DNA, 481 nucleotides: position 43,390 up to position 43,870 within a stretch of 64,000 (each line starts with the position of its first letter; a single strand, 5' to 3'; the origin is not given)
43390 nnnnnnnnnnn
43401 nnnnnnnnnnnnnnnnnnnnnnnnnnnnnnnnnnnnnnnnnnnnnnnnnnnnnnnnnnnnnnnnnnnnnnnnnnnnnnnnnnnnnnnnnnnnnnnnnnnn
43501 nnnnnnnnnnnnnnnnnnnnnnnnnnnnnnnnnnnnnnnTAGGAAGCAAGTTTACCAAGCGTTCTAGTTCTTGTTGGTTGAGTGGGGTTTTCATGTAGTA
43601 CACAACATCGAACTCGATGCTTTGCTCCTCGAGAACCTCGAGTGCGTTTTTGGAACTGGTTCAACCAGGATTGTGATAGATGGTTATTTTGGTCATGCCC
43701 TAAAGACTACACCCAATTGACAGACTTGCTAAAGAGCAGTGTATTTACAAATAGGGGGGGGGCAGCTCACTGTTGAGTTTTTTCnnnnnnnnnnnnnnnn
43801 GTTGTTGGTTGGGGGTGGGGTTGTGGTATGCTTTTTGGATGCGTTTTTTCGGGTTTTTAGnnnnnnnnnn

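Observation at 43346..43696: ArsC-family gene with TGA exactly at the catalytic cysteine and a downstream hairpin: selenocysteine candidate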

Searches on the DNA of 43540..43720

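Call 66: search_rna_families(source=window, start=43540, end=43720, threshold=evalue, max_evalue=10, show_alignments=3)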
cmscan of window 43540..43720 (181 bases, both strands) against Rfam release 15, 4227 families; matches with E-value up to 10: 1.
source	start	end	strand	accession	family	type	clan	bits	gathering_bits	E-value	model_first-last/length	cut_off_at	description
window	43596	43635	-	RF04356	Plastid-ndhA-ndhB-1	Intron;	CL00155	15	61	0.73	1-49/49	no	Plastid-ndhA-ndhB-1 group II-D5 intron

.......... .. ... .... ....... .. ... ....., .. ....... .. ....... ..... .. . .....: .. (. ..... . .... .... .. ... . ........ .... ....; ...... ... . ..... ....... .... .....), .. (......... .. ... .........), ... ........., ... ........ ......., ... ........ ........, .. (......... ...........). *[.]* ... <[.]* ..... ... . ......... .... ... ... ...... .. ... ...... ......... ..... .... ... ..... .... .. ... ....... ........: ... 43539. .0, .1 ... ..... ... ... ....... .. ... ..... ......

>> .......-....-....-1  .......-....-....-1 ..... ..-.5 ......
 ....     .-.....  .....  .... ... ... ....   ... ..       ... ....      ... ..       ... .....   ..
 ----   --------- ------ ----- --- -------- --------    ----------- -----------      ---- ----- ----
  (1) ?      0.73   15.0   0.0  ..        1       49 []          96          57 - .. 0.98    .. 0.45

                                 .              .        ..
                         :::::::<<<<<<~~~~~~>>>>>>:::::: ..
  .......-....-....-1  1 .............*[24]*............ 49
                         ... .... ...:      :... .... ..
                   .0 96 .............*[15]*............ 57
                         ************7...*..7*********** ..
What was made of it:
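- Closest known: Bacterial SECIS consensus. Different: No Rfam SECIS model matches (call 66).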
